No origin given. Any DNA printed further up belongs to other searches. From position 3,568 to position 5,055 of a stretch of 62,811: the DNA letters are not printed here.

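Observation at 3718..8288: Translationally coupled operon: BY tyrosine kinase, Wzy-like membrane protein and a PqqD / HprK-like kinase fusion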

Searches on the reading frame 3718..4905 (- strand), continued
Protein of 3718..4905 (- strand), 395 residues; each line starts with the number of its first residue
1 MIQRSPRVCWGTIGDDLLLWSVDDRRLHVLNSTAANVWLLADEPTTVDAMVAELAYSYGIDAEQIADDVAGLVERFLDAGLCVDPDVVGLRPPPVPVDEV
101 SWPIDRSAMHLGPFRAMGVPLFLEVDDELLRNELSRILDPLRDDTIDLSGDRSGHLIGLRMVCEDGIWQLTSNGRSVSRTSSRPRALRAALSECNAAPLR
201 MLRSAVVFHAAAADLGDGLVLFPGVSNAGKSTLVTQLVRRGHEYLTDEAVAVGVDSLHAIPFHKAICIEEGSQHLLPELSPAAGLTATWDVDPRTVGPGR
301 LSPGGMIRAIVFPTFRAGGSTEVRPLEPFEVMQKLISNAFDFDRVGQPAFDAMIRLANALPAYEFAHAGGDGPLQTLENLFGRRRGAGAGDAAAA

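Call 34: predict_structure(alignment_id=A1)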
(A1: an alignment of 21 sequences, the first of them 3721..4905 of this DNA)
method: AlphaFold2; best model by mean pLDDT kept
length: 395 residues; sequences in the alignment: 21
mean_pLDDT: 89.0   pTM: 0.86
mean pLDDT of the five models: 89.0, 88.7, 87.4, 87.2, 86.1
residues with pLDDT >= 90: 284; 70-90: 72; 50-70: 27; < 50: 12
segments of 3 or more residues with pLDDT < 50: 385-395
pLDDT, mean of each block of 10 residues (from residue 1): 91 93 89 93 94 96 96 94 73 54 68 92 93 95 85 77 95 93 96 93 93 95 91 94 96 97 92 89 87 94 97 92 97 96 91 97 94 92 55 39
secondary structure, 60 per line:
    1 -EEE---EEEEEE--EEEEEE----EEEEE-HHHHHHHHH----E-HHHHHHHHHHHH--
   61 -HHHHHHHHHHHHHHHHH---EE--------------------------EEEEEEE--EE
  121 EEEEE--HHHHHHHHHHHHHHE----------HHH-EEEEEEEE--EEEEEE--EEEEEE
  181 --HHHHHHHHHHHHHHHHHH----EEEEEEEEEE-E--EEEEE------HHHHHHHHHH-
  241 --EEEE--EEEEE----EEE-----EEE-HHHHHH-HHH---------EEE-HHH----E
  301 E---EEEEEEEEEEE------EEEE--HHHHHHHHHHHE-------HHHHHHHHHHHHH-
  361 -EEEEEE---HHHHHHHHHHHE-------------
elements in order: E2-4 E8-13 E16-21 E26-30 H32-40 H47-58 H62-78 E110-116 E119-125 H128-141 E157-164 E167-172 E175-180 H183-200 E205-214 E219-223 H230-239 E243-246 E249-253 E258-260 E266-268 H270-275 E289-291 E305-315 E322-325 H328-338 H347-359 E362-367 H371-381
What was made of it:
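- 3718..4905 (-): 395-aa PqqD(RRE)-HprK-like kinase fusion. RRE: aa 1-82 (nt 4660-4905). Variable linker: aa 83-107. Alpha/beta middle domain: aa 108-200 (nt 4306-4584). Kinase domain: aa 201-383 (nt 3757-4305). AF2 pLDDT 89 and pTM 0.86 (call 34).
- On PqqD / RRE (Pfam PF05402): The model has pLDDT above 89 in this domain (call 34).
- AF2 model with pLDDT 89 (call 34). The fusion has no TM helix in its model (call 34). The three-domain AF2 model is confident, with pTM 0.86 (call 34).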

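Call 35: search_dna_similar(query=window:3721-4905:-, collection=plasmids, mode=protein, max_evalue=0.001, max_rows=30)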
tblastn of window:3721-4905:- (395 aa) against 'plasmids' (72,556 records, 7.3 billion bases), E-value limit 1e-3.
Records with a match: 2; places in all: 2; records where one place covers at least 80% of the query: 0.
Best place of each record, by identity: <60% 2.
By first word of the organism name: Sphingomonas 1; Methylosinus 1.
By predicted mobility (MOB-suite, as given by PLSDB): non-mobilizable 2.
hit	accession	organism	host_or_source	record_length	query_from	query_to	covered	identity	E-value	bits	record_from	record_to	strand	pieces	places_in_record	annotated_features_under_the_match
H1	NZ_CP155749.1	Sphingomonas parapaucimobilis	Chinese cabbage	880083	203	381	45%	27.3%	2e-7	61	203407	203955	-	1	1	HprK-related kinase A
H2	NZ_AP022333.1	Methylosinus sp. C49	-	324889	208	379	44%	25.7%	9e-5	52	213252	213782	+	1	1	hypothetical protein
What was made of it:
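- Tried and rejected: It gave only two weak, unfused relatives, so no cultured host of the fusion was found (call 35).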

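Call 37: get_annotated_region(hit=H1, flank=15000)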
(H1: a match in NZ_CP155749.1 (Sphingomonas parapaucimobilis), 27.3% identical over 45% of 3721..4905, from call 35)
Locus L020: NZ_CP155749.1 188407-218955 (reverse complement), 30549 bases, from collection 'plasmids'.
description: Sphingomonas parapaucimobilis strain YK209 plasmid unnamed1, complete sequence
organism: Sphingomonas parapaucimobilis (NCBI taxid 28213)
taxonomy: Bacteria; Pseudomonadota; Alphaproteobacteria; Sphingomonadales; Sphingomonadaceae; Sphingomonas; Sphingomonas parapaucimobilis
host: -; source: Chinese cabbage; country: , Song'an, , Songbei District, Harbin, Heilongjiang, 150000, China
typing (MOB-suite, as given by PLSDB): non-mobilizable
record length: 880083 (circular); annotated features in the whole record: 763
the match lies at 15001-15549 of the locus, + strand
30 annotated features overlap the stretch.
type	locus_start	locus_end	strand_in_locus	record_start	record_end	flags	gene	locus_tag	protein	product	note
CDS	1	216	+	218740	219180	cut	-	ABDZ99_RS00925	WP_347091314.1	molybdenum cofactor biosynthesis protein MoaE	-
CDS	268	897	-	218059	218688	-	-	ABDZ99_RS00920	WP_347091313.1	fasciclin domain-containing protein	-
CDS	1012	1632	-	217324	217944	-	-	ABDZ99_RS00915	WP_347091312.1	fasciclin domain-containing protein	-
CDS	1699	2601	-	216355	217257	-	-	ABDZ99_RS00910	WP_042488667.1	hydrogen peroxide-inducible genes activator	-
CDS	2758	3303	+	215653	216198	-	-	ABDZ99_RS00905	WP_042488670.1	peroxiredoxin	-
CDS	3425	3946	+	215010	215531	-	-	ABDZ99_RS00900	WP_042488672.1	carboxymuconolactone decarboxylase family protein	-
CDS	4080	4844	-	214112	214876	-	-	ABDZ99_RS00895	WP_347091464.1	sulfite exporter TauE/SafE family protein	GO:0006810 - transport [Evidence IEA]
CDS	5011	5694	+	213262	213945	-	epsC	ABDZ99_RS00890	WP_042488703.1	serine O-acetyltransferase EpsC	GO:0006535 - cysteine biosynthetic process from serine [Evidence IEA]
CDS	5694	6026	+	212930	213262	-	-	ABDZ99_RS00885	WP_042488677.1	DUF2794 domain-containing protein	-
CDS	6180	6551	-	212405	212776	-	-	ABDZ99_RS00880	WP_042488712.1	hypothetical protein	-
CDS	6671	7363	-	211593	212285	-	phoB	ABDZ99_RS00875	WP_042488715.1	phosphate regulon transcriptional regulator PhoB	GO:0006817 - phosphate ion transport [Evidence IEA]; GO:0000160 - phosphorelay signal transduction system [Evidence ...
CDS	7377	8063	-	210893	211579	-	phoU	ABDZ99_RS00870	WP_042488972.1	phosphate signaling complex protein PhoU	GO:0006817 - phosphate ion transport [Evidence IEA]; GO:0051049 - regulation of transport [Evidence IEA]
CDS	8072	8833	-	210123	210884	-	pstB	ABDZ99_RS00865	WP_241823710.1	phosphate ABC transporter ATP-binding protein PstB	GO:0006817 - phosphate ion transport [Evidence IEA]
CDS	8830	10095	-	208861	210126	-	pstA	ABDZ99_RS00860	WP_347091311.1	phosphate ABC transporter permease PstA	GO:0006817 - phosphate ion transport [Evidence IEA]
CDS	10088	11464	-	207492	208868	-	pstC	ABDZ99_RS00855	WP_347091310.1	phosphate ABC transporter permease subunit PstC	GO:0006817 - phosphate ion transport [Evidence IEA]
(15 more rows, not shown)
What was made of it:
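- On HPr-rel-A system (three-gene cassette): The order is the same as in Sphingomonas NZ_CP155749 (call 37).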

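Call 38: list_cluster_members(proteins=[P0052, P0060, P0073, P0097, P0105, P0138, P0148, P0072, P0101, P0160])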
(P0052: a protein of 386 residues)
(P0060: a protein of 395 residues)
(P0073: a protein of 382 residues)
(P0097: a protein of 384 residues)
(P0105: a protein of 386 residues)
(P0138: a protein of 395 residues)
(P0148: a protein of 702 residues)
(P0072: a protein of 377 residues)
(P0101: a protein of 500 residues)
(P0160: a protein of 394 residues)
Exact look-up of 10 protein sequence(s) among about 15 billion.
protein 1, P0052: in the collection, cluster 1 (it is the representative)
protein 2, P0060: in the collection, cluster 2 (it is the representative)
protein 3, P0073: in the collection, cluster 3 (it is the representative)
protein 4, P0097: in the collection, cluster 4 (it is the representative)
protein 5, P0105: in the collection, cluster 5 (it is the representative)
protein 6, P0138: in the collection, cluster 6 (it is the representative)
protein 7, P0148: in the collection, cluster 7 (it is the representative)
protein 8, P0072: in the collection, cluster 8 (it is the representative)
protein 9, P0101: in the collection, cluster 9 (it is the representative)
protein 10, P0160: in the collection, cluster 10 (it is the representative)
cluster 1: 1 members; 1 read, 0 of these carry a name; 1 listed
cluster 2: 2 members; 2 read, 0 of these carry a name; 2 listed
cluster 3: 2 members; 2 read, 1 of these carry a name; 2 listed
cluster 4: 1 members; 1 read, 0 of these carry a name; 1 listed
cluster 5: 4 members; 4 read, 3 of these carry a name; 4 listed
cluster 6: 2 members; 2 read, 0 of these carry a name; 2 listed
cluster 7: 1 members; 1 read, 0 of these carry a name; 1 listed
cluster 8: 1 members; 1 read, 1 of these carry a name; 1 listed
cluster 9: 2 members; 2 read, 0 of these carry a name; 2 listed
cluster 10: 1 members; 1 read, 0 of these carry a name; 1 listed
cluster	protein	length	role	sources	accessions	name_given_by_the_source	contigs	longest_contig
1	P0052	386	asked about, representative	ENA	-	-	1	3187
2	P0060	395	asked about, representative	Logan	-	-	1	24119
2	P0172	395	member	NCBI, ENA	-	-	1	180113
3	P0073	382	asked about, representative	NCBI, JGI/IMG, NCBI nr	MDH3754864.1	MAG: PqqD family protein [Acidimicrobiia bacterium] | PqqD family protein [Acidimicrobiia bacterium]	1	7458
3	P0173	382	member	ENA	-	-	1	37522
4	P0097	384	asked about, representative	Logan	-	-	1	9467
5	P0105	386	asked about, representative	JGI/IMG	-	hypothetical protein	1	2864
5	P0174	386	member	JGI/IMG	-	hypothetical protein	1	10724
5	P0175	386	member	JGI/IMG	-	hypothetical protein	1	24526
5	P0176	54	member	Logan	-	-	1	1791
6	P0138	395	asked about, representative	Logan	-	-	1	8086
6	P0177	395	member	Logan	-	-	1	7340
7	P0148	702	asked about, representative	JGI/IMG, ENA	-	-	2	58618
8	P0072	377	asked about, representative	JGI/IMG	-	HprK-related kinase A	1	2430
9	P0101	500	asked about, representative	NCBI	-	-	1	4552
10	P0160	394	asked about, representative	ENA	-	-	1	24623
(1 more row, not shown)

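Call 39: fold_search(model_id=the predicted structure, library=pdb)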
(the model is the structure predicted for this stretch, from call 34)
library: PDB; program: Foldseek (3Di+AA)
matches with E <= 10: 420; with E <= 0.001: 42
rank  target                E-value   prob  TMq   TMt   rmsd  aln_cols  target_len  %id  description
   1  1ayl                  1.9e-05  1.00  0.35  0.27  10.7       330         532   12  PHOSPHOENOLPYRUVATE CARBOXYKINASE (released 1997-01-11)
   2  2pc9_C                2.7e-05  1.00  0.39  0.31   8.4       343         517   12  Crystal Structure Of ATP-Dependent Phosphoenolpyruvate Carboxykinase From Thermus thermophilus HB8 (released 2007-10-02)
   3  1j3b_B                2.7e-05  1.00  0.39  0.31   9.1       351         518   13  Crystal structure of ATP-dependent phosphoenolpyruvate carboxykinase from Thermus thermophilus HB8 (released 2003-02-11)
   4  1k3c                  3.5e-05  1.00  0.39  0.31   8.0       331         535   13  Phosphoenolpyruvate carboxykinase in complex with ADP, AlF3 and Pyruvate (released 2001-12-19)
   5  1xkv_B                3.7e-05  1.00  0.39  0.31   7.9       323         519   13  Crystal Structure Of ATP-Dependent Phosphoenolpyruvate Carboxykinase From Thermus thermophilus HB8 (released 2005-10-11)
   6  1ii2_B                3.7e-05  1.00  0.36  0.29  11.0       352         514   10  Crystal Structure of Phosphoenolpyruvate Carboxykinase (PEPCK) from Trypanosoma cruzi (released 2001-11-21)
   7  1j3b_A                4.4e-05  1.00  0.38  0.30  10.0       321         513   13  Crystal structure of ATP-dependent phosphoenolpyruvate carboxykinase from Thermus thermophilus HB8 (released 2003-02-11)
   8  6crt                  4.4e-05  1.00  0.38  0.29   9.9       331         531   11  Arg65Gln Mutagenic E.coli PCK (released 2018-04-04)
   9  6asm                  5.0e-05  1.00  0.39  0.30   8.4       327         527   12  E. coli phosphoenolpyruvate carboxykinase G209S K212C mutant bound to thiosulfate (released 2018-08-29)
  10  6asn                  5.0e-05  1.00  0.38  0.29  10.3       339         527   12  E. coli phosphoenolpyruvate carboxykinase K212I F216V mutant bound to methanesulfonate (released 2018-08-29)
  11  1aq2                  5.0e-05  1.00  0.36  0.28  10.4       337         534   12  PHOSPHOENOLPYRUVATE CARBOXYKINASE (released 1998-10-14)
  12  6at3_A                5.6e-05  1.00  0.40  0.31  10.0       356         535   11  E. coli phosphoenolpyruvate carboxykinase Y207F mutant bound to thiosulfate and oxaloacetate (released 2018-08-29)
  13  6at4_B                5.9e-05  1.00  0.40  0.31   9.3       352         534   12  E. coli phosphoenolpyruvate carboxykinase bound to thiosulfate (released 2018-08-29)
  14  1os1                  5.9e-05  1.00  0.38  0.29   8.7       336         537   13  Structure of Phosphoenolpyruvate Carboxykinase complexed with ATP,Mg, Ca and pyruvate. (released 2003-09-23)
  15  1ii2_A                6.6e-05  1.00  0.35  0.27  11.2       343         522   12  Crystal Structure of Phosphoenolpyruvate Carboxykinase (PEPCK) from Trypanosoma cruzi (released 2001-11-21)
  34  5v1u_B                4.1e-04  1.00  0.19  0.81   1.8        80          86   18  TbiB1 in Complex with the TbiA(beta) Leader Peptide (released 2018-09-05)
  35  5v1u_C                4.1e-04  1.00  0.19  0.81   1.8        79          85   18  TbiB1 in Complex with the TbiA(beta) Leader Peptide (released 2018-09-05)
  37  5v1u_D                4.6e-04  1.00  0.19  0.81   1.9        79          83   18  TbiB1 in Complex with the TbiA(beta) Leader Peptide (released 2018-09-05)
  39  5v1v_A                6.1e-04  1.00  0.20  0.83   1.7        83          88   17  TbiB1 in Complex with the TbiA(alpha) Leader Peptide (released 2018-09-05)
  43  5v1u_A                1.0e-03  1.00  0.19  0.83   1.8        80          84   18  TbiB1 in Complex with the TbiA(beta) Leader Peptide (released 2018-09-05)
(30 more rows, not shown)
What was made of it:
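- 4813..4836 (-): Strand beta3 of the RRE (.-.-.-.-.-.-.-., aa 24-31). This is the edge strand that pairs with the bound peptide in lasso B1 proteins, and it is the most conserved part of the RRE domain here. The role of beta3 is taken from the TbiB1-leader complex that Foldseek matched (call 39) and from established knowledge.
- On PqqD / RRE (Pfam PF05402): Foldseek to TbiB1 (5v1u/5v1v): TMt 0.81-0.83, rmsd 1.7-1.9 (call 39).
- On HPr kinase/phosphorylase (Pfam PF07475 Hpr_kinase_C): At fold level the match is significant (prob 1.0, TMt 0.42-0.56, call 39).
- Closest known: Lasso-peptide tailoring set: B1 RRE. Same: RRE fold (TMt 0.81-0.83 to TbiB1, call 39).
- Foldseek matches TbiB1 (TMt 0.81-0.83, rmsd 1.8), HprK/P and PEPCK (call 39). 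The whole-protein fold match is to PEPCK, a small-molecule kinase (call 39).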

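Call 41: find_homologous_proteins(query=A2, max_evalue=1e-10)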
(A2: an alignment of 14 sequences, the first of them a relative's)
Query A2 (14 sequences) (395 aa, profile of the alignment): 5 proteins with E <= 1e-10 among 8000 candidates.
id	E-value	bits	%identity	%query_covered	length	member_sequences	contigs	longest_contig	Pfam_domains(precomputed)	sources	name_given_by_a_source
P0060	9.4e-133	461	100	100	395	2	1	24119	PF05402.19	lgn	-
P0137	3.3e-112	393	30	68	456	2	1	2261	PF27840.1,PF05402.19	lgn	-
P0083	2.3e-96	341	36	93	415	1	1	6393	PF05402.19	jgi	jgi:hypothetical protein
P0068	3.4e-90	321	39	93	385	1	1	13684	PF27840.1,PF05402.19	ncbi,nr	ncbi:MAG: PqqD family peptide modification chaperone [Acidimicrobiales bacterium]|nr:PqqD family pep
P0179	1.1e-14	72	27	68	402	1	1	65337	PF05402.19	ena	-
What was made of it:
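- Tried and rejected: The word-index search with A2 returned only 5 proteins (call 41).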

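Call 42: find_encoding_contigs(protein=P0148, flank=10000, max_places=2)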
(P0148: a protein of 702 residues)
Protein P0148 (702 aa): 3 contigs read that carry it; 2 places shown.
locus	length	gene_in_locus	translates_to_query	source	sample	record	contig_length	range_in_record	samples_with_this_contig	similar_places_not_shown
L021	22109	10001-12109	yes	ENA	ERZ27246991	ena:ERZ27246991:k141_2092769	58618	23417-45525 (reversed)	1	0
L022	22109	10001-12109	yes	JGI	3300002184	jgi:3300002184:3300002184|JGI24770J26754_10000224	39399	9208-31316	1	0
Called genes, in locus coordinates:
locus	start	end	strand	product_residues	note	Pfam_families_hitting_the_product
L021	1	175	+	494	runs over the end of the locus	-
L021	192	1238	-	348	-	PF13524:Glyco_trans_1_2 (weak)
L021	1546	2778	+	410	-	PF02366:PMT (weak), PF13231:PMT_2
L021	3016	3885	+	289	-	PF05050:Methyltransf_21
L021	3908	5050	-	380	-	PF20706:GT4-conflict, PF13439:Glyco_transf_4, PF13579:Glyco_trans_4_4, PF00534:Glycos_transf_1, PF13692:Glyco_trans_1_4, PF13524:Glyco_trans_1_2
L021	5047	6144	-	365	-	PF14907:NTP_transf_5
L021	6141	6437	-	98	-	PF05402:PqqD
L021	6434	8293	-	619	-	PF01656:CbiA (weak), PF13614:AAA_31 (faint)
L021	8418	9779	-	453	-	PF04932:Wzy_C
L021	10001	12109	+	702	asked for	PF02397:Bac_transf, PF05402:PqqD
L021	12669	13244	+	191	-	-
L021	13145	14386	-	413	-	PF01548:DEDD_Tnp_IS110, PF02371:Transposase_20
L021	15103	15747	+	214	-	-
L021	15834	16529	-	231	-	PF05050:Methyltransf_21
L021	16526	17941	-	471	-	PF05402:PqqD, PF27840:ScmC (faint)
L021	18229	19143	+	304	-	PF00126:HTH_1, PF03466:LysR_substrate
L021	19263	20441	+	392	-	PF01041:DegT_DnrJ_EryC1, PF00155:Aminotran_1_2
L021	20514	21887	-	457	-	PF05402:PqqD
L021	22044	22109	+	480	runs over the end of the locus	PF12710:HAD, PF01553:Acyltransferase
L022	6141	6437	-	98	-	PF05402:PqqD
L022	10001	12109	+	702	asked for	PF02397:Bac_transf, PF05402:PqqD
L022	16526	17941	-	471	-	PF05402:PqqD, PF27840:ScmC (faint)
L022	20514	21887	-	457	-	PF05402:PqqD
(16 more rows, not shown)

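Call 43: find_encoding_contigs(protein=P0060, flank=10000, max_places=2)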
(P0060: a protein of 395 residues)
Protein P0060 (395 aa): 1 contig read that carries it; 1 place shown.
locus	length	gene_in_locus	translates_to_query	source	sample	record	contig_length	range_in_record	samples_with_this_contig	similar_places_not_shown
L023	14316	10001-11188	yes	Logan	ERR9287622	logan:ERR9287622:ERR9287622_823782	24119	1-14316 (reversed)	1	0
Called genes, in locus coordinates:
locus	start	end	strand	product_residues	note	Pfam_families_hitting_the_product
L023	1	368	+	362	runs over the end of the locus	PF13439:Glyco_transf_4, PF00534:Glycos_transf_1, PF13692:Glyco_trans_1_4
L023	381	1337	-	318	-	PF13527:Acetyltransf_9, PF00583:Acetyltransf_1, PF13508:Acetyltransf_7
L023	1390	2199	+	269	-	PF01522:Polysacc_deac_1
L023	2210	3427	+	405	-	PF13477:Glyco_trans_4_2, PF13439:Glyco_transf_4, PF13579:Glyco_trans_4_4, PF20706:GT4-conflict, PF00534:Glycos_transf_1, PF13692:Glyco_trans_1_4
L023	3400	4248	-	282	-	PF00685:Sulfotransfer_1, PF13469:Sulfotransfer_3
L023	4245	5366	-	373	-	PF13579:Glyco_trans_4_4, PF13439:Glyco_transf_4, PF20706:GT4-conflict (weak), PF00534:Glycos_transf_1, PF13692:Glyco_trans_1_4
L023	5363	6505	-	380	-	PF01041:DegT_DnrJ_EryC1, PF00155:Aminotran_1_2, PF01212:Beta_elim_lyase (weak)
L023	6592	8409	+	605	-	PF00448:SRP54 (weak), PF01656:CbiA (weak), PF13614:AAA_31 (faint)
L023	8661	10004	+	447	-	-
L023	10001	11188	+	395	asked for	PF05402:PqqD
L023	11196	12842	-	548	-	PF13487:HD_5 (weak), PF00990:GGDEF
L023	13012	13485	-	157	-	-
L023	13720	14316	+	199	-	?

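Call 44: find_encoding_contigs(protein=P0179, flank=10000, max_places=2)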
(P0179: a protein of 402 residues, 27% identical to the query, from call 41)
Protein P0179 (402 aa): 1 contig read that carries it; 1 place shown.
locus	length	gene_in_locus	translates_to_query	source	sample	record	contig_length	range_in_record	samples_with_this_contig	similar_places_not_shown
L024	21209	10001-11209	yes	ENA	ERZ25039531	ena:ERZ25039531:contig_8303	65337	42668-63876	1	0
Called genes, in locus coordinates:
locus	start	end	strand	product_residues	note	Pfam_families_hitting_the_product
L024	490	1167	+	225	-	PF00291:PALP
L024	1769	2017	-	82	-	-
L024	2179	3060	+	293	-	-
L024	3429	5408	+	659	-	PF13193:AMP-binding_C (weak), PF00135:COesterase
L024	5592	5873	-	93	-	-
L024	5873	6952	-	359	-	-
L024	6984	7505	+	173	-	PF10143:PhosphMutase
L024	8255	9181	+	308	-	-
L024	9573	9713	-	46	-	-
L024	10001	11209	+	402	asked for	PF05402:PqqD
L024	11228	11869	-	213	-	-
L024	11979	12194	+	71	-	PF01197:Ribosomal_L31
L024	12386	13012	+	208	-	PF07136:DUF1385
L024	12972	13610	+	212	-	PF07136:DUF1385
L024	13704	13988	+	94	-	-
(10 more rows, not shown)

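Call 51: find_related_loci(query=A3, collection=metagenome_contigs, flank=10000)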
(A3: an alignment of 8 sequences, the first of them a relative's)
Query A3 (395 aa) in metagenome_contigs; peptide patterns used: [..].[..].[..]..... (x = any residue, [..] = any of these).
600 stretches matched a pattern (row limit reached: there are more); 12 encode a relative of the query (tblastn E <= 1e-3); 12 distinct loci.
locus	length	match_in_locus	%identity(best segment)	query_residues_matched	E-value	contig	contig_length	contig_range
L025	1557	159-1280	40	9-389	7e-67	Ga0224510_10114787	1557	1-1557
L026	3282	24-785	44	138-389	9e-55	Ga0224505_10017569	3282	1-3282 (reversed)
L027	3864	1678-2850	34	7-382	1e-46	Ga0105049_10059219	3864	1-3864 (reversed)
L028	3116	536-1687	33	17-389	8e-44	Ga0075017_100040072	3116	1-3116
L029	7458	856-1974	31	10-389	2e-41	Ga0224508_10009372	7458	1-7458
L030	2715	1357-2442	30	18-381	1e-36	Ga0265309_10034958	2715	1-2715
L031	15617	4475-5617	32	25-390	3e-33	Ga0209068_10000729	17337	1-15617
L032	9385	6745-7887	32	25-390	1e-32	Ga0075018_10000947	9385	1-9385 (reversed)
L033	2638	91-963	36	126-389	3e-30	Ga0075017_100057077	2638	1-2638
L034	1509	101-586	30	213-381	1e-10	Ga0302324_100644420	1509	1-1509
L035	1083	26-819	33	13-391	1e-7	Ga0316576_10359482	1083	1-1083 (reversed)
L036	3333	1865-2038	46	213-271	6e-7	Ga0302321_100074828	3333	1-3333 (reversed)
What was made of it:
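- Tried and rejected: The repeat with A3 gave 12 mostly short loci (call 51).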
